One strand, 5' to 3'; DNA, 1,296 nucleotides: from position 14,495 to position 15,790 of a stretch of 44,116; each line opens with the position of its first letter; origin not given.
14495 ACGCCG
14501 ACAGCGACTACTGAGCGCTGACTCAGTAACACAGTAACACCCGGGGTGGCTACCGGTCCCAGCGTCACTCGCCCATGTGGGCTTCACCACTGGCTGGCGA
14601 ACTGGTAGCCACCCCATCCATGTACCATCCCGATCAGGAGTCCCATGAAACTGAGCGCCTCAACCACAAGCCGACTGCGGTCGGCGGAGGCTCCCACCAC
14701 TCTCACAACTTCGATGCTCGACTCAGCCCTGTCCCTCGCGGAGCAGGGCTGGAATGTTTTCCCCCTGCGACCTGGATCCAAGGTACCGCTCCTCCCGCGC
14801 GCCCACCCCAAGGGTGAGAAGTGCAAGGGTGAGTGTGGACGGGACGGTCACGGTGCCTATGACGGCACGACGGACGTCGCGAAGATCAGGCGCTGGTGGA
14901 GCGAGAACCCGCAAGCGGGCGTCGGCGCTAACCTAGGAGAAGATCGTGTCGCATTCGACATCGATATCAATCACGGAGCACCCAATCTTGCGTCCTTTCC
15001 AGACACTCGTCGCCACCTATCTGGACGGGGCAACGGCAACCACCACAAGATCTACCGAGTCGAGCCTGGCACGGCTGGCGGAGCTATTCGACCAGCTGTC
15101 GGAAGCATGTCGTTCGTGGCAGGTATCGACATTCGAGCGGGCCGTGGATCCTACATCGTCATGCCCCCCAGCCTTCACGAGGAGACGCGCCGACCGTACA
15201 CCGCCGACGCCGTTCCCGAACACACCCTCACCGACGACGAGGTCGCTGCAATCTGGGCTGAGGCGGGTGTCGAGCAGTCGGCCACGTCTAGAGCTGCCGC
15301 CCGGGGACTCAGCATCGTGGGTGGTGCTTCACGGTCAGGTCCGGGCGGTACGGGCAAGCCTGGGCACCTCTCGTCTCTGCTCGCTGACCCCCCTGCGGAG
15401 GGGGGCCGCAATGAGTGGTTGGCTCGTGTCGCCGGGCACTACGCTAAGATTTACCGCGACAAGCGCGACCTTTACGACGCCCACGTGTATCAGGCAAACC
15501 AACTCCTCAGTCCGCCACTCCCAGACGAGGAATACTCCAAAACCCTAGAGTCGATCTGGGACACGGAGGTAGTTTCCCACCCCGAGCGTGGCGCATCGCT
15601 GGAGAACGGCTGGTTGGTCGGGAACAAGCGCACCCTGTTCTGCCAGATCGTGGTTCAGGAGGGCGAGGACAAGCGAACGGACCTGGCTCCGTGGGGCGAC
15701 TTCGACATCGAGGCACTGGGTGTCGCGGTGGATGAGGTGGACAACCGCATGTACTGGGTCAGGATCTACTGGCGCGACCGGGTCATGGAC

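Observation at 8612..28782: Four-member paralogous family sharing a Cys-rich / PGHDAR module, with histone-tail-like Ala/Lys extensions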

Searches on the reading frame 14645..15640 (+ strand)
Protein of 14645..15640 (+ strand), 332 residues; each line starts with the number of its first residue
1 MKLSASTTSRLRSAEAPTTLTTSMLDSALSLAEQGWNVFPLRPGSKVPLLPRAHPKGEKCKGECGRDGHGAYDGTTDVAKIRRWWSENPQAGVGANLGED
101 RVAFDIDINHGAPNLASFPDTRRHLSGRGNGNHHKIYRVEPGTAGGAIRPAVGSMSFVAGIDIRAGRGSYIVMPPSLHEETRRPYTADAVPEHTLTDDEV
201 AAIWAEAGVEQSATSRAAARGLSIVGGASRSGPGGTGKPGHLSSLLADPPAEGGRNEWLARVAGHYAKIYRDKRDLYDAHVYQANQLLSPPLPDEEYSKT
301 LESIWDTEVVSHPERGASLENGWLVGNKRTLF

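Call 102: search_dna_similar(query=window:14645-15640:+, collection=phages, mode=protein, max_evalue=1e-10, max_rows=10, rows=spread)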
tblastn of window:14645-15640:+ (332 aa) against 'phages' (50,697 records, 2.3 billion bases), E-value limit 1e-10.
Records with a match: 188; places in all: 188; records where one place covers at least 80% of the query: 143.
Best place of each record, by identity: <60% 188.
By first word of the organism name: Arthrobacter 105; Mycobacterium 38; Microbacterium 18; Gordonia 12; Streptomyces 11; Micrococcus 1; Curtobacterium 1; Caudoviricetes 1; Rhodococcus 1.
By host as written in the record: Arthrobacter sp. ATCC 21022 95; Mycobacterium smegmatis mc2 155 33; Microbacterium foliorum NRRL B-24224 11; Gordonia terrae 3612 10; Streptomyces griseus ATCC 10137 10; Arthrobacter sp. (ATCC 21022) 7; Microbacterium foliorum NRRL B-24224 SEA 5; Mycobacterium smegmatis mc#155 3; and 11 more.
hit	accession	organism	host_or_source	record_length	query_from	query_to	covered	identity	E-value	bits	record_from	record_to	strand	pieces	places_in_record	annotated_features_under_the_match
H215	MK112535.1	Arthrobacter phage CallieOMalley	Arthrobacter sp. (ATCC 21022)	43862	1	332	100%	50.6%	9e-90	298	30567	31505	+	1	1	45: DNA primase/polymerase/helicase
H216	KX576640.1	Arthrobacter phage RcigaStruga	Arthrobacter sp. ATCC 21022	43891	23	332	93%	53.2%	5e-89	296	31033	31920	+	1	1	DNA primase/polymerase/helicase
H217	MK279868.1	Arthrobacter phage OMalley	Arthrobacter sp. ATCC 21022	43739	13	332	96%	50.6%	8e-88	293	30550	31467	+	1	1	43: DNA primase/polymerase/helicase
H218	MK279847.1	Arthrobacter phage CristinaYang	Arthrobacter sp. ATCC 21022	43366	23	332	93%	51.3%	1e-85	287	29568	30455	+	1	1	43: DNA primase/polymerase/helicase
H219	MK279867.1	Arthrobacter phage Nancia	Arthrobacter sp. ATCC 21022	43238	23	332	93%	51.0%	2e-85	286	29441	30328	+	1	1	43: DNA primase/polymerase/helicase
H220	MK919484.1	Arthrobacter phage DreamTeam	Arthrobacter sp. ATCC 21022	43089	23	331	93%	49.8%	4e-84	282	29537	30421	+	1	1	43: DNA primase/polymerase/helicase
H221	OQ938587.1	Gordonia phage Sapo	Gordonia terrae 3612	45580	13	332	96%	35.2%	5e-42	161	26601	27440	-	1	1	28: DNA primase/polymerase/helicase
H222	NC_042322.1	Mycobacterium phage LittleE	Mycobacterium smegmatis mc2 155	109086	27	192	50%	38.4%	9e-20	96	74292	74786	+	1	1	140: DNA polymerase/primase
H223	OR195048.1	Mycobacterium phage Bombitas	Mycobacterium smegmatis mc2 155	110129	27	176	45%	39.1%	6e-17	87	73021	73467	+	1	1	125: DNA polymerase/primase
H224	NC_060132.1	Gordonia phage Trax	Gordonia terrae 3612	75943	22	191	51%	30.2%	9e-11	69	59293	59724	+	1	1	96: DNA polymerase/primase | 95: hypothetical protein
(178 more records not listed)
